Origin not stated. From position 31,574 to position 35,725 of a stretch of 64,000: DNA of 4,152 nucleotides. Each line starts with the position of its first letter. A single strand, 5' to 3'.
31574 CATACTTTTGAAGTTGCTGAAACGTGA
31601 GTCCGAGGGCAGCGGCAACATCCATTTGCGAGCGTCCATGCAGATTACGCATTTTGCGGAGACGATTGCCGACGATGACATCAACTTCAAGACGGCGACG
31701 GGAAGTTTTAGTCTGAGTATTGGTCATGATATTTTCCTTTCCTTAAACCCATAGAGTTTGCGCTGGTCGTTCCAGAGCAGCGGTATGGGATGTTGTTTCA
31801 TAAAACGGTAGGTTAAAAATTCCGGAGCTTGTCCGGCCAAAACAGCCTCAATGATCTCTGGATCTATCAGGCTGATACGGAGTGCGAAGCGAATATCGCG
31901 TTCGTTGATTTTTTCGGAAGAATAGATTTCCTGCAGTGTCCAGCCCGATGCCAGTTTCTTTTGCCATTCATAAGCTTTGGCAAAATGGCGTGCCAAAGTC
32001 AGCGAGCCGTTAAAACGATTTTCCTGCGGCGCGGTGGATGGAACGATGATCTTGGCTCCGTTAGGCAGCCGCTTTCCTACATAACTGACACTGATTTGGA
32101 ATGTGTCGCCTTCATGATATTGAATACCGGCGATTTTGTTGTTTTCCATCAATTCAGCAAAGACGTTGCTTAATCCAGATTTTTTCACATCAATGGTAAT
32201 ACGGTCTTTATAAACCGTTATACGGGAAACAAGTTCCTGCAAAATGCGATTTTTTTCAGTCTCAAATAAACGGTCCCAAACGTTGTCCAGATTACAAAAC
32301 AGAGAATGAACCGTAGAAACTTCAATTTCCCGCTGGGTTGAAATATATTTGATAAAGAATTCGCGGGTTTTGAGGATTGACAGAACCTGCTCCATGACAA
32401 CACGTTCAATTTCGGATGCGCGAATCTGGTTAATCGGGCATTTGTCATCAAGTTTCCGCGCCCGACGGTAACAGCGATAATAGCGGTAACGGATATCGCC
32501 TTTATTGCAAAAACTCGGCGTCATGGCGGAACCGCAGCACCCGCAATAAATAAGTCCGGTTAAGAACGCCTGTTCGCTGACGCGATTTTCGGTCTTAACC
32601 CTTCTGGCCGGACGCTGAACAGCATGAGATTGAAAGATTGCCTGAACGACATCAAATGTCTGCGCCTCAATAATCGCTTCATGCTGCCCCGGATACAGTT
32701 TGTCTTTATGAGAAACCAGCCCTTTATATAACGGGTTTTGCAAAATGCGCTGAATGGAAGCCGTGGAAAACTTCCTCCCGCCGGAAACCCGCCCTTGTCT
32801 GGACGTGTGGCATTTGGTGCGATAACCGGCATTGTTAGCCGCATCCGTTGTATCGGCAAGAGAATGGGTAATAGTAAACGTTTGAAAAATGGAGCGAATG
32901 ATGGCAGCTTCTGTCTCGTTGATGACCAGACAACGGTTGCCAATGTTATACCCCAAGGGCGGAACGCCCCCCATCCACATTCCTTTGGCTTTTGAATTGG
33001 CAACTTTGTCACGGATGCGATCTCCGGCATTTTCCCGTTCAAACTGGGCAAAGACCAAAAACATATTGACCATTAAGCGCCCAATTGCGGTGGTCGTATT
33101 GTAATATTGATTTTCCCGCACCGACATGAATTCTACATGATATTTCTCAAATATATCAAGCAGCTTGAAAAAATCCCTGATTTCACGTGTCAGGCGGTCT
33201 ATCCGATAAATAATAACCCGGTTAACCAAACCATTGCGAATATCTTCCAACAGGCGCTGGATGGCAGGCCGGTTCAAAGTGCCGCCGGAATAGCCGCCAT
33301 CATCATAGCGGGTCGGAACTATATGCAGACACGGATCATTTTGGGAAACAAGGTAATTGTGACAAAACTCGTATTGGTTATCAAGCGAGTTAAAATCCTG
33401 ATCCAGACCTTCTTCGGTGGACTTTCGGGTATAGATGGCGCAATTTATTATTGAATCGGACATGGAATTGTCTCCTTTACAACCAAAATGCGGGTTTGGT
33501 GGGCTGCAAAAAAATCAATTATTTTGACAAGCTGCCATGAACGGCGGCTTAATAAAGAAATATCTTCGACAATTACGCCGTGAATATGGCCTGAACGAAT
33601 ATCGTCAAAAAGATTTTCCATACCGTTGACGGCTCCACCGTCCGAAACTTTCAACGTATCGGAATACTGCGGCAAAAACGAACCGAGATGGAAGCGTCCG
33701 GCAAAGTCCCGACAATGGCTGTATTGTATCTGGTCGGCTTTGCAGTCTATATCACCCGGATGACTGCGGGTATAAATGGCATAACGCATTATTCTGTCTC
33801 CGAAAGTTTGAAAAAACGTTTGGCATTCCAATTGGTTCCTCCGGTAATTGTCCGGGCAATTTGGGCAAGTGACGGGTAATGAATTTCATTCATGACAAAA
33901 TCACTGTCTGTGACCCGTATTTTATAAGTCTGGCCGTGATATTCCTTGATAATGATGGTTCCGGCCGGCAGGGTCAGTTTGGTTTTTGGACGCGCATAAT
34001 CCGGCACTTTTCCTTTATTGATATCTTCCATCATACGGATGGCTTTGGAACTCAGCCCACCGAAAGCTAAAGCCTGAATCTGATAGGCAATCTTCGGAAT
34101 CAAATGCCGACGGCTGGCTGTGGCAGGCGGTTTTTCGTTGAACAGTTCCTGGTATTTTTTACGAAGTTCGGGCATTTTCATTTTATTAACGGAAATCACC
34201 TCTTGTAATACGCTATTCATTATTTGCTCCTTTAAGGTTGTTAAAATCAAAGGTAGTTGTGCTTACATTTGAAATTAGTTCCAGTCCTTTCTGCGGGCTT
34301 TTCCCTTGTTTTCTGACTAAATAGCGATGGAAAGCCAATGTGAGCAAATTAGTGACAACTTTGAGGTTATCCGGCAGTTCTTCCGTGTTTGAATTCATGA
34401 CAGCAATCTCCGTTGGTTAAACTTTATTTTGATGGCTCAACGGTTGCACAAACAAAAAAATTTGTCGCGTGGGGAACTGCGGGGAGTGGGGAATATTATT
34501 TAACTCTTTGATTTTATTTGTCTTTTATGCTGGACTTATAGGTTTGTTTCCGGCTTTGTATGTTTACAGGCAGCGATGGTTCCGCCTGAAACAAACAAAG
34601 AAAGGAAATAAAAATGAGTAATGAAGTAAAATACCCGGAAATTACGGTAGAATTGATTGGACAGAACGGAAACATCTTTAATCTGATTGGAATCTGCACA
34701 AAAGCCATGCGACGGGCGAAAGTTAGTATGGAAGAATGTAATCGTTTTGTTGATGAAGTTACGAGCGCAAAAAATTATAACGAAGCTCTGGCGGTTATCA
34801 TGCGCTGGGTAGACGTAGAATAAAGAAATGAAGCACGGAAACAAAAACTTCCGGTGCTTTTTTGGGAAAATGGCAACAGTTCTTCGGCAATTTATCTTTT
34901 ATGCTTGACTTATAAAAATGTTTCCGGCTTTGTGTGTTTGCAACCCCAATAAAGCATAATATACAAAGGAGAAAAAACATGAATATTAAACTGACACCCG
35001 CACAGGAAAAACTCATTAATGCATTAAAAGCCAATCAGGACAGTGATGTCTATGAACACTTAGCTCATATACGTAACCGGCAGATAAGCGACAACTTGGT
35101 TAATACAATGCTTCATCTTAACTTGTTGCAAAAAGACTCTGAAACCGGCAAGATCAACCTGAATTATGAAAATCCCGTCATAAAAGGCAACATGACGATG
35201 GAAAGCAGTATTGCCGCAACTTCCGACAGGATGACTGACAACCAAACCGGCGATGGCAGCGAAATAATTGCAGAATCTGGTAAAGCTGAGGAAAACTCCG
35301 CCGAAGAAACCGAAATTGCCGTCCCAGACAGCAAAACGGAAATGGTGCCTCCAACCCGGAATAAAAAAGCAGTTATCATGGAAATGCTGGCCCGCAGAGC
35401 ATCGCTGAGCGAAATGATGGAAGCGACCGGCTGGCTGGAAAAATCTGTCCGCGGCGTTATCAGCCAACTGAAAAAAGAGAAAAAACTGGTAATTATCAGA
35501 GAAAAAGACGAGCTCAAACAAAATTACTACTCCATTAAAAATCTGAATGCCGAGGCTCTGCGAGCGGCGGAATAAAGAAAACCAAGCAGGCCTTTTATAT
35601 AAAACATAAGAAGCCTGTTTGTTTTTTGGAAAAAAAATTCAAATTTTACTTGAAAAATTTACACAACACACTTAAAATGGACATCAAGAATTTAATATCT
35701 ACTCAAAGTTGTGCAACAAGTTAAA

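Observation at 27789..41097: Eight copies of a bipartite promoter/5'UTR cassette, with the downstream octamer fixed by strand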

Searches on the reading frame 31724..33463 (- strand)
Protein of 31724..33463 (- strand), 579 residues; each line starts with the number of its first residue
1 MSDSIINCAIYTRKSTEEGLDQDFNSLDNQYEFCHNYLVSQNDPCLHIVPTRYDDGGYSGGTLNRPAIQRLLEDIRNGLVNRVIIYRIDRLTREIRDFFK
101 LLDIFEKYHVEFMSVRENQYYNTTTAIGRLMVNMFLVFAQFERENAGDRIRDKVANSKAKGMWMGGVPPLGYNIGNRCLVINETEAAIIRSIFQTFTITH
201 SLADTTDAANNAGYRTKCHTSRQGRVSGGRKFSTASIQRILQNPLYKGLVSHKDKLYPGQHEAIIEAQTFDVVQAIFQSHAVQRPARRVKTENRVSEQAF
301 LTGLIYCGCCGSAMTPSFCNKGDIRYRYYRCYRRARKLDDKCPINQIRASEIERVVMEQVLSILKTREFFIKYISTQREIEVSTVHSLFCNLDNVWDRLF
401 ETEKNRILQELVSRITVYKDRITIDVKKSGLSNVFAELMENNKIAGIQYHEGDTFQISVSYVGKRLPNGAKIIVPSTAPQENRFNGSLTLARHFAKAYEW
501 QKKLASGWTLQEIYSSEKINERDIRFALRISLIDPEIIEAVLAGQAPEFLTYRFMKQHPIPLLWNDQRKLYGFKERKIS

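Call 16: search_protein_families(library=pfam, proteins=[window:31724-33463:-], max_evalue=0.01)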
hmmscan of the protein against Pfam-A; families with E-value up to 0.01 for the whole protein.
window:31724-33463:- (579 aa): 3 families
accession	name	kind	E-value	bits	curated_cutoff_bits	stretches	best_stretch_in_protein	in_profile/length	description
PF00239.26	Resolvase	-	3.8e-33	115.1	23.3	1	9-163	2-145/145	Resolvase, N terminal domain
PF13408.12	Zn_ribbon_recom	-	5.6e-15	55.9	25.3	1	301-360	2-57/58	Recombinase zinc beta ribbon domain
PF07508.19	Recombinase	-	2e-13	50.9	21.1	1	183-277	1-99/102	Recombinase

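Call 21: find_encoding_contigs(protein=window:31724-33463:-, flank=10000, max_places=6)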
Protein window:31724-33463:- (579 aa): 12 contigs read that carry it; 6 places shown.
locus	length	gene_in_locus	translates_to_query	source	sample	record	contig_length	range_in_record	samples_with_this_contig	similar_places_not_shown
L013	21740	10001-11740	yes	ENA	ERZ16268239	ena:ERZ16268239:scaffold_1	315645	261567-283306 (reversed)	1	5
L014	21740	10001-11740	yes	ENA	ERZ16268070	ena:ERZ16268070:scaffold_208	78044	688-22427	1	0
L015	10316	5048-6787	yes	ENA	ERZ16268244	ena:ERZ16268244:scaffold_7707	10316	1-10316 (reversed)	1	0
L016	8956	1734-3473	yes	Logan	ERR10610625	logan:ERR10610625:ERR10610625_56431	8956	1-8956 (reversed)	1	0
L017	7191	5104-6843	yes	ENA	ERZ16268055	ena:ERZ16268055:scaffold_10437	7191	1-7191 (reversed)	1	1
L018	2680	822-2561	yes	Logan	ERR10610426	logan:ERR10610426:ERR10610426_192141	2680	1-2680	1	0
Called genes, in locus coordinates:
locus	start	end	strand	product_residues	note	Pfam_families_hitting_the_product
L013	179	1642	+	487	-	PF02661:Fic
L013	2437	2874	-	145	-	PF19889:DUF6362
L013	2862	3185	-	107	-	-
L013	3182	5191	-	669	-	PF01751:Toprim (faint), PF13481:AAA_25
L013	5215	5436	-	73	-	PF03118:RNA_pol_A_CTD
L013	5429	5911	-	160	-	-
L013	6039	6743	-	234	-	-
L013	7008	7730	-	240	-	-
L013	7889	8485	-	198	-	PF11994:DUF3489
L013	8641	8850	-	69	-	-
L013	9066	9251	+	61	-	-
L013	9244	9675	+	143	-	PF11149:DUF2924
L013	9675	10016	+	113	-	PF00239:Resolvase (weak)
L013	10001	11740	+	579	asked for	PF00239:Resolvase, PF07508:Recombinase, PF13408:Zn_ribbon_recom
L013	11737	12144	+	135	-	PF13560:HTH_31 (weak), PF01381:HTH_3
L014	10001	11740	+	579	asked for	PF00239:Resolvase, PF07508:Recombinase, PF13408:Zn_ribbon_recom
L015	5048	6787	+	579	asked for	PF00239:Resolvase, PF07508:Recombinase, PF13408:Zn_ribbon_recom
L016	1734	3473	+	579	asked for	PF00239:Resolvase, PF07508:Recombinase, PF13408:Zn_ribbon_recom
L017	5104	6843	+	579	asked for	PF00239:Resolvase, PF07508:Recombinase, PF13408:Zn_ribbon_recom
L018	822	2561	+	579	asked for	PF00239:Resolvase, PF07508:Recombinase, PF13408:Zn_ribbon_recom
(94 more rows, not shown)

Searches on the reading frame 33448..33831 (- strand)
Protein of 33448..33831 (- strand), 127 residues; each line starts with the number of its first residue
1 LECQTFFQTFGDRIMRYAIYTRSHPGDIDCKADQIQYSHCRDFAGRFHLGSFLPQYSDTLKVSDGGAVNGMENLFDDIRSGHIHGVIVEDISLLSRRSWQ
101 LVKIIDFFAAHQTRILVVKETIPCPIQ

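Call 16: search_protein_families(library=pfam, proteins=[window:33448-33831:-], max_evalue=0.01)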
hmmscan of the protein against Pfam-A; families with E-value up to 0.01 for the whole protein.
window:33448-33831:- (127 aa): 1 family
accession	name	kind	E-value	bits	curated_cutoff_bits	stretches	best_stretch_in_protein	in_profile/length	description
PF00239.26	Resolvase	-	2.1e-05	25.1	23.3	1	54-121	36-102/145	Resolvase, N terminal domain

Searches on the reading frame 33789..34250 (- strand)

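Call 16: search_protein_families(library=pfam, proteins=[window:33789-34250:-], max_evalue=0.01)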
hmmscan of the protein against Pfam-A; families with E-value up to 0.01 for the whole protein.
window:33789-34250:- (153 aa): 1 family
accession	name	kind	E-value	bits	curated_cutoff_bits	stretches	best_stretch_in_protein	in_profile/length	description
PF11149.13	DUF2924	-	4.5e-32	111.6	31.2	1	16-149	2-134/135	Protein of unknown function (DUF2924)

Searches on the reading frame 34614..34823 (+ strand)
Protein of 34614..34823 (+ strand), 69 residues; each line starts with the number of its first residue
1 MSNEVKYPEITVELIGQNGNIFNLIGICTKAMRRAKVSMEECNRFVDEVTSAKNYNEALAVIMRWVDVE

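Call 16: search_protein_families(library=pfam, proteins=[window:34614-34823:+], max_evalue=0.01)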
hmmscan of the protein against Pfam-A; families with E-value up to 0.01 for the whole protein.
window:34614-34823:+ (69 aa): 0 families

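Call 29: search_protein_families(library=phrogs, proteins=[window:34614-34823:+], max_evalue=0.001)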
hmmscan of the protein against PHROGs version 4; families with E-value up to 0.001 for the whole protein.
window:34614-34823:+ (69 aa): 1 family
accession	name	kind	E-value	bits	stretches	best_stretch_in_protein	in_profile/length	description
phrog_1933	-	unknown function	3.5e-26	91.8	1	2-69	4-71/71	-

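Call 36: search_protein_families(library=pfam, proteins=[window:34614-34823:+], max_evalue=5)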
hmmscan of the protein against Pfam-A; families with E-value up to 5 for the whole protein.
window:34614-34823:+ (69 aa): 0 families

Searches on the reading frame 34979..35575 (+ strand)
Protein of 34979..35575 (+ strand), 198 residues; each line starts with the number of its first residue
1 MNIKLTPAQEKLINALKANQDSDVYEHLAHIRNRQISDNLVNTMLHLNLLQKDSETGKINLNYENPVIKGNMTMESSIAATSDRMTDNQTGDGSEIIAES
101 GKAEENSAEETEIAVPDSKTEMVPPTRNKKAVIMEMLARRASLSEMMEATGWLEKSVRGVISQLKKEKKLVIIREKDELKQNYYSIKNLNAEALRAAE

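Call 16: search_protein_families(library=pfam, proteins=[window:34979-35575:+], max_evalue=0.01)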
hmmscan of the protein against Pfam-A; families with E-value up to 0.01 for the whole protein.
window:34979-35575:+ (198 aa): 1 family
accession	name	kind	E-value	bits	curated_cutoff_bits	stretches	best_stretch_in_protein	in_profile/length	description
PF11994.14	DUF3489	-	7.7e-11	42.4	29.5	1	127-186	6-68/68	Protein of unknown function (DUF3489)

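Call 29: search_protein_families(library=phrogs, proteins=[window:34979-35575:+], max_evalue=0.001)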
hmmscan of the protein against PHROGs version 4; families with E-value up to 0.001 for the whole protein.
window:34979-35575:+ (198 aa): 1 family
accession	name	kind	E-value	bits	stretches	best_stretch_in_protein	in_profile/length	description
phrog_10315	-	unknown function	4.6e-13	50.8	1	3-189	4-174/177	-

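Call 33: find_related_loci(query=window:34979-35575:+, collection=viral_contigs, flank=6000)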
Query window:34979-35575:+ (198 aa) in viral_contigs; peptide patterns used: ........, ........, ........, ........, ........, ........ (x = any residue, [..] = any of these).
12 stretches matched a pattern; 3 encode a relative of the query (tblastn E <= 1e-3); 3 distinct loci.
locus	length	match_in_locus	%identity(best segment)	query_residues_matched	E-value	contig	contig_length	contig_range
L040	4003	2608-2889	36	98-184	5e-10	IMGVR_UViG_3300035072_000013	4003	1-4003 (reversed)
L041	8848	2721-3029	32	79-186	8e-9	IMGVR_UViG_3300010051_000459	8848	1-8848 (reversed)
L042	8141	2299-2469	39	133-186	4e-7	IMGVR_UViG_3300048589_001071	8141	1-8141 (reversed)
